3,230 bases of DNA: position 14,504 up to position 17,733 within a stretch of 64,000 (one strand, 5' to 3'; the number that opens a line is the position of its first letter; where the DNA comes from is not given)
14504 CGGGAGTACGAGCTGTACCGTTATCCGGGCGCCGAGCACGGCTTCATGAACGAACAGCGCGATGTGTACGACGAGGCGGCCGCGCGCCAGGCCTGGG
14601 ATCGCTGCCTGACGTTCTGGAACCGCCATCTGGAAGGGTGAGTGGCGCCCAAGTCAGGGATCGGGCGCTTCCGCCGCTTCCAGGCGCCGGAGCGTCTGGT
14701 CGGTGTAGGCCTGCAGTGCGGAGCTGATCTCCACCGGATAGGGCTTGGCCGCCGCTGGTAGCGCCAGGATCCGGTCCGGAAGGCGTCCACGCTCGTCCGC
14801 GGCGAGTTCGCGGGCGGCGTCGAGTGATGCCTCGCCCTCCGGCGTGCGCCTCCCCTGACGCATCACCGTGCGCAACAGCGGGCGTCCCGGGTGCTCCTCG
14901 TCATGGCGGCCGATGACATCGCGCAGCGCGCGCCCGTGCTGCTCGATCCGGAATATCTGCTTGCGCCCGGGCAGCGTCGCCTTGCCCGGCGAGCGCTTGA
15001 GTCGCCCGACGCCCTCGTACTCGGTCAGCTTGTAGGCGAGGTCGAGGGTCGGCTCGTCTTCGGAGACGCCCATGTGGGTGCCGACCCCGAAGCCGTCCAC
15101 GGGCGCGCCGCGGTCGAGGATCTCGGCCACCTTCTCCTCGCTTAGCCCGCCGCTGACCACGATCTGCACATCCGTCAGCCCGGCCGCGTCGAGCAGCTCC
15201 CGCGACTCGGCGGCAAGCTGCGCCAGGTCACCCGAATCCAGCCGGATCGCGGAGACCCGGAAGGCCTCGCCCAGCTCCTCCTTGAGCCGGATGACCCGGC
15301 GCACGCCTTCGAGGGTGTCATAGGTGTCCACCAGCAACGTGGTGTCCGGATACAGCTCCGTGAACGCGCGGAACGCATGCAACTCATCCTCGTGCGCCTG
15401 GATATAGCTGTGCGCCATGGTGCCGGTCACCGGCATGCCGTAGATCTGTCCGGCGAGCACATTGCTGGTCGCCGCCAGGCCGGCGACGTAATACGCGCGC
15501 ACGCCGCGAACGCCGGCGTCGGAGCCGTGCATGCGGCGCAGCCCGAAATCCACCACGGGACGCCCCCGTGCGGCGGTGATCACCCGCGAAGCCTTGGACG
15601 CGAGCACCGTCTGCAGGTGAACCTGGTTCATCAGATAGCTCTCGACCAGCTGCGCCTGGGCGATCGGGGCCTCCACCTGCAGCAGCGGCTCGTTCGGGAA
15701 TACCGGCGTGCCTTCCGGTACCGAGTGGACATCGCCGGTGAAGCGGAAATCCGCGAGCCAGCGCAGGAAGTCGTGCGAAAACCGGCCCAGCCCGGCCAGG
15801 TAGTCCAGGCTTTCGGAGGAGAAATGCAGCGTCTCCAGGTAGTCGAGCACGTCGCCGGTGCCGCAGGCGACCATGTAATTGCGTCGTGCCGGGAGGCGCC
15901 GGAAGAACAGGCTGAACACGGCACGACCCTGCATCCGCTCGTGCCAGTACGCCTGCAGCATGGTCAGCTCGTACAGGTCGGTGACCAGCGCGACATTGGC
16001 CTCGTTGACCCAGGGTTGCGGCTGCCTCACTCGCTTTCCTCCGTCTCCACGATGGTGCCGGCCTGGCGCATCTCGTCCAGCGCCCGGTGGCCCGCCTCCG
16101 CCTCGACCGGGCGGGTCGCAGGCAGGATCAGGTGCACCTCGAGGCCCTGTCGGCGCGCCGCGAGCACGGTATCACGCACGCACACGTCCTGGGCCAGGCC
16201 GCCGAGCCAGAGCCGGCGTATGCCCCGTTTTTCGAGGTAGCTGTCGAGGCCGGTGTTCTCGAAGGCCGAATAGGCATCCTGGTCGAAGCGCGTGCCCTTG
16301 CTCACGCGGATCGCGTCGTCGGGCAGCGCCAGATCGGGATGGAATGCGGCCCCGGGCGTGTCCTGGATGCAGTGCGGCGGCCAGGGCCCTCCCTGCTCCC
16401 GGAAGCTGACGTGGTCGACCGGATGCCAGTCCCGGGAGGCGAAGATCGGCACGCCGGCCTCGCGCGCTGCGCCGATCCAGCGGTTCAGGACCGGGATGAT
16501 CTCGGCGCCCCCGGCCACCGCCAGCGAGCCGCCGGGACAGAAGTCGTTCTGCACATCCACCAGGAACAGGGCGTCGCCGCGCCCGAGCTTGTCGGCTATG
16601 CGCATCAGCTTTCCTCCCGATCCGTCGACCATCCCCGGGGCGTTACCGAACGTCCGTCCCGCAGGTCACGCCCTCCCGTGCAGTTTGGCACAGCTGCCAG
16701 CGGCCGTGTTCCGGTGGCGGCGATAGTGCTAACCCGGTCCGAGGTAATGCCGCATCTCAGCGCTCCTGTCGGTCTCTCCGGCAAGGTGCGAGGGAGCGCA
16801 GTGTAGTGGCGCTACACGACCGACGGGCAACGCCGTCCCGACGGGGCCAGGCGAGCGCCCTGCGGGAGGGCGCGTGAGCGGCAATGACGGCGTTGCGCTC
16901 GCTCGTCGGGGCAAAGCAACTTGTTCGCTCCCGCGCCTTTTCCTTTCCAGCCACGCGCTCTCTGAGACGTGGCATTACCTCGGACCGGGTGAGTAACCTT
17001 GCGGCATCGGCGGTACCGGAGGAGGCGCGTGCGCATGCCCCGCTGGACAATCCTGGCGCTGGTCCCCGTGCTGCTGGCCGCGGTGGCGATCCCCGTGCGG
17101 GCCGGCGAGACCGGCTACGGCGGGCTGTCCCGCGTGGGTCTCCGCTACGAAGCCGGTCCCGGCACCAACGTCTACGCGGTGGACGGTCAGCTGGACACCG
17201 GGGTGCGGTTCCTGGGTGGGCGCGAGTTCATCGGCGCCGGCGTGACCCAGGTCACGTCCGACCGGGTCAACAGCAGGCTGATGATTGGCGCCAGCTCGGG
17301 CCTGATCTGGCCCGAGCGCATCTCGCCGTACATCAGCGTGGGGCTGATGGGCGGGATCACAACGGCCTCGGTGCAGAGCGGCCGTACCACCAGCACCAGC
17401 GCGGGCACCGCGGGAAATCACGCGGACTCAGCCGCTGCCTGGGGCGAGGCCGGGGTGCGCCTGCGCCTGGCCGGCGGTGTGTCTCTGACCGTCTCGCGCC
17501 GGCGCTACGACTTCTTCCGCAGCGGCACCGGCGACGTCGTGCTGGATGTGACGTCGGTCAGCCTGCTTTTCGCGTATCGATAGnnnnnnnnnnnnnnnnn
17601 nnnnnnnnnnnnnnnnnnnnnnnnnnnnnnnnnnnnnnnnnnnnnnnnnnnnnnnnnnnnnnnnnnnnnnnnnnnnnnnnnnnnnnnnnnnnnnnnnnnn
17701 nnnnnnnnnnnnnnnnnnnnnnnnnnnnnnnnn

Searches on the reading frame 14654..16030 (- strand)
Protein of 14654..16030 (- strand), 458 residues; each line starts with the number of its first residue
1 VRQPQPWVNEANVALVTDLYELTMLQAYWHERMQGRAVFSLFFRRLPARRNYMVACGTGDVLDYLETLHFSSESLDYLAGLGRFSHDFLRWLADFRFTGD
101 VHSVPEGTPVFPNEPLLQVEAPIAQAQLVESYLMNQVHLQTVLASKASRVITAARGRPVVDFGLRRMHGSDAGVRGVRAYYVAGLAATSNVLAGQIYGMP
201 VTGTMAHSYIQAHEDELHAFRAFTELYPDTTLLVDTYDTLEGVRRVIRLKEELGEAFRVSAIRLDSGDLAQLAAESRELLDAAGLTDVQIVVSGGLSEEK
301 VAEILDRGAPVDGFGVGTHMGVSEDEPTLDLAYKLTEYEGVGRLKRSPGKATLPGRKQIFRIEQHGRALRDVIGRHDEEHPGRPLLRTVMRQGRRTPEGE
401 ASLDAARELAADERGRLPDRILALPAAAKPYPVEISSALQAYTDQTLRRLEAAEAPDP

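Call 15: search_protein_families(library=pfam, proteins=[window:14654-16030:-])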
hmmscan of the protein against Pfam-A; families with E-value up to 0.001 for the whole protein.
window:14654-16030:- (458 aa): 4 families
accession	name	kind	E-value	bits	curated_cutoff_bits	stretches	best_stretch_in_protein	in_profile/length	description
PF17767.7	NAPRTase_N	-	8.6e-36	123.4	32.6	1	15-137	1-124/125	Nicotinate phosphoribosyltransferase (NAPRTase) N-terminal domain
PF04095.22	NAPRTase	-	8.2e-09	36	20.8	1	159-345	3-203/239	Nicotinate phosphoribosyltransferase (NAPRTase) family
PF01729.25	QRPTase_C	-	7.7e-06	26.2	23.1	1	144-319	2-157/169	Quinolinate phosphoribosyl transferase, C-terminal domain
PF17956.6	NAPRTase_C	-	0.0001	23.1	23.3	0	383-440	53-108/111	Nicotinate phosphoribosyltransferase C-terminal domain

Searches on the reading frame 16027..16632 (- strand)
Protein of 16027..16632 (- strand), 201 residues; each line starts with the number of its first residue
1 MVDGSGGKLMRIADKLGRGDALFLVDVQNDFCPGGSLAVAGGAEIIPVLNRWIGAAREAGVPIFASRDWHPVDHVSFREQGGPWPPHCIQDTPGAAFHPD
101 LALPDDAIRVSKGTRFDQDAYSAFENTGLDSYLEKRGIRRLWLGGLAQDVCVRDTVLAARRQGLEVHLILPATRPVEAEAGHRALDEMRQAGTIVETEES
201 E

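Call 14: find_encoding_contigs(protein=window:16027-16632:-, flank=3000, max_places=10)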
Protein window:16027-16632:- (201 aa): 4 contigs read that carry it; 1 place shown.
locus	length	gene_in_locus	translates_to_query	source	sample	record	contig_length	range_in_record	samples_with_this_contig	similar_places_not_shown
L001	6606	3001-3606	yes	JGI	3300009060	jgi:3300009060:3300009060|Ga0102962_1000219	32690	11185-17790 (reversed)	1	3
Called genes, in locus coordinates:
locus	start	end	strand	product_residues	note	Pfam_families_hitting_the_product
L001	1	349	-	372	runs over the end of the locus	PF06580:His_kinase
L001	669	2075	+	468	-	PF00206:Lyase_1, PF14698:ASL_C2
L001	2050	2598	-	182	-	-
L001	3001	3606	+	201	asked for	PF00857:Isochorismatase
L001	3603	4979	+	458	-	PF17767:NAPRTase_N, PF01729:QRPTase_C (weak), PF04095:NAPRTase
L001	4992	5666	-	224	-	PF01738:DLH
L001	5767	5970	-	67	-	-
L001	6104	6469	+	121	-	PF04343:DUF488, PF22751:DUF488-N3a, PF22752:DUF488-N3i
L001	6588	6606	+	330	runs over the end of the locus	PF07992:Pyr_redox_2, PF13738:Pyr_redox_3, PF00070:Pyr_redox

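Call 15: search_protein_families(library=pfam, proteins=[window:16027-16632:-])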
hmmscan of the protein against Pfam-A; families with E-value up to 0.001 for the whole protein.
window:16027-16632:- (201 aa): 1 family
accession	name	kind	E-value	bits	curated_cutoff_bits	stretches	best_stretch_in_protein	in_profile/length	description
PF00857.26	Isochorismatase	-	1.1e-35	123.8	27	1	21-199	2-174/175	Isochorismatase domain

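Call 49: find_homologous_proteins(query=window:16027-16632:-, max_evalue=1e-60)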
Query window:16027-16632:- (201 aa): 2421 proteins with E <= 1e-60 among 8000 candidates; the best 120 are listed.
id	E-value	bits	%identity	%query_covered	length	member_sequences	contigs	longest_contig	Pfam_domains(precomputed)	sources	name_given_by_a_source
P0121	3.3e-126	437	100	96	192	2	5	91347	PF00857.27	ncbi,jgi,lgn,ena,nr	ncbi:MAG TPA: nicotinamidase [Gammaproteobacteria bacterium]|nr:nicotinamidase [Gammaproteobacteria 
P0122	1.5e-108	379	88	96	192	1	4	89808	PF00857.27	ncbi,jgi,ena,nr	ncbi:MAG TPA: nicotinamidase [Gammaproteobacteria bacterium]|nr:nicotinamidase [Gammaproteobacteria 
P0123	3.5e-100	352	81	96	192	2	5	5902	PF00857.27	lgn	-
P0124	3.0e-94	333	74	95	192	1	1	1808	PF00857.27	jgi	-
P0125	3.5e-89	316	71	93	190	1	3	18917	PF00857.27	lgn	-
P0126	1.0e-85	305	69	93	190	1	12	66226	PF00857.27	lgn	-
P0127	6.7e-85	302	72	93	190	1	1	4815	PF00857.27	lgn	-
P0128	8.9e-85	302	68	93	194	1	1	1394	PF00857.27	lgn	-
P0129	3.5e-84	300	68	93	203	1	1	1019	PF00857.27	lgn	-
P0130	5.8e-84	299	70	90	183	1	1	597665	PF00857.27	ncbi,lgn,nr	ncbi:MAG: nicotinamidase [Candidatus Binatia bacterium]|nr:MAG: nicotinamidase [Candidatus Binatia b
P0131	8.5e-84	299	65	93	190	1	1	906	PF00857.27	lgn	-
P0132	2.0e-83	297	68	93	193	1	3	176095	PF00857.27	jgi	-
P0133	1.9e-82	294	68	92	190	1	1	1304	PF00857.27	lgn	-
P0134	1.2e-80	288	66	93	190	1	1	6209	PF00857.27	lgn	-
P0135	1.5e-80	288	66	93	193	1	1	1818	PF00857.27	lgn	-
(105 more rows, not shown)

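Call 50: find_encoding_contigs(protein=P0122, flank=2500, max_places=3)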
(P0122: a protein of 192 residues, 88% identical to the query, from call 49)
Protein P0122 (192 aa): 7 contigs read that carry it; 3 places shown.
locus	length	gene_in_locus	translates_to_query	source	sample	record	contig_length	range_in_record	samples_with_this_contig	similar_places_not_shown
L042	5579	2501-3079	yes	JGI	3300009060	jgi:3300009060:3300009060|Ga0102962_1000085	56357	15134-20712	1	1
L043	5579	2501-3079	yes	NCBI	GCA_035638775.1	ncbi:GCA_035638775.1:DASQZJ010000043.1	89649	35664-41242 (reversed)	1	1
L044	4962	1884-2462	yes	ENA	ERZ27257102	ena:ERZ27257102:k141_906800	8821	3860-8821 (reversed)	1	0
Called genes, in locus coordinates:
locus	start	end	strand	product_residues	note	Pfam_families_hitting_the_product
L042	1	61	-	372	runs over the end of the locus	PF06580:His_kinase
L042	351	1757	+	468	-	PF00206:Lyase_1, PF14698:ASL_C2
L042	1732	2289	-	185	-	PF13505:OMP_b-brl (weak)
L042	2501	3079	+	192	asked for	PF00857:Isochorismatase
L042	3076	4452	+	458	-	PF17767:NAPRTase_N, PF01729:QRPTase_C (weak), PF04095:NAPRTase, PF17956:NAPRTase_C (faint)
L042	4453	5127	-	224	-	PF12740:PETase (weak), PF01738:DLH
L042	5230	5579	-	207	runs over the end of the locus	PF06041:DUF924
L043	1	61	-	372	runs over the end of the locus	PF06580:His_kinase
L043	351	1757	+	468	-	PF00206:Lyase_1, PF14698:ASL_C2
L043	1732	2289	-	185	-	PF13505:OMP_b-brl (weak)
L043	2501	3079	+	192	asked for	PF00857:Isochorismatase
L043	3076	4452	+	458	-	PF17767:NAPRTase_N, PF01729:QRPTase_C (weak), PF04095:NAPRTase, PF17956:NAPRTase_C (faint)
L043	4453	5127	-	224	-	PF12740:PETase (weak), PF01738:DLH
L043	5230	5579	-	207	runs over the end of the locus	PF06041:DUF924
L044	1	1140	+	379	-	?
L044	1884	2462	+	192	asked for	PF00857:Isochorismatase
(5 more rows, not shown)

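Call 51: find_encoding_contigs(protein=P0123, flank=2500, max_places=3)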
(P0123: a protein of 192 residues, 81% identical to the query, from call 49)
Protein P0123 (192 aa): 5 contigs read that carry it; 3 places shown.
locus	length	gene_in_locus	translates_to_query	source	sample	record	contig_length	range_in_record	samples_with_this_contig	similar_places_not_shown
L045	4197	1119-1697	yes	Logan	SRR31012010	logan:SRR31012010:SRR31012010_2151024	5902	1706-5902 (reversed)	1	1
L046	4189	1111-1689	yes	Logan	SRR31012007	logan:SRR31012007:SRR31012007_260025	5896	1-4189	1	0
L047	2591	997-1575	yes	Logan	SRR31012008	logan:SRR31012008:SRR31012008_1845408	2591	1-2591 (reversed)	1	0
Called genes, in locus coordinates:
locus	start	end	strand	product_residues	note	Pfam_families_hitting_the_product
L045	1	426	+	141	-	?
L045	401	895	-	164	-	-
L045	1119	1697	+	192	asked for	PF00857:Isochorismatase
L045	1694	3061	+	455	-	PF17767:NAPRTase_N, PF01729:QRPTase_C (weak), PF04095:NAPRTase, PF17956:NAPRTase_C (faint)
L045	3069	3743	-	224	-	PF12740:PETase (weak), PF01738:DLH, PF00326:Peptidase_S9 (faint)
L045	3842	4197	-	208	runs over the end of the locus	PF06041:DUF924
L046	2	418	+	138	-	?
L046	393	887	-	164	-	-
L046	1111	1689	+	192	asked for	PF00857:Isochorismatase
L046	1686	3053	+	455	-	PF17767:NAPRTase_N, PF01729:QRPTase_C (weak), PF04095:NAPRTase, PF17956:NAPRTase_C (faint)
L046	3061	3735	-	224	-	PF12740:PETase (weak), PF01738:DLH, PF00326:Peptidase_S9 (faint)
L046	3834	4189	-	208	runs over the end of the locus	PF06041:DUF924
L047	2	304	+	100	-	?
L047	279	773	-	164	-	-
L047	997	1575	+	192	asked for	PF00857:Isochorismatase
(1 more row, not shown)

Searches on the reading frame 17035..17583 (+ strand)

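Call 15: search_protein_families(library=pfam, proteins=[window:17035-17583:+])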
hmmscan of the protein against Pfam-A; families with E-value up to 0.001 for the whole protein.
window:17035-17583:+ (182 aa): 1 family
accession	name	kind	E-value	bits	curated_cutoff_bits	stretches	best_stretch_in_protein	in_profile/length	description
PF13505.12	OMP_b-brl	-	0.0003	21.4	28.7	1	46-182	57-174/175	Outer membrane protein beta-barrel domain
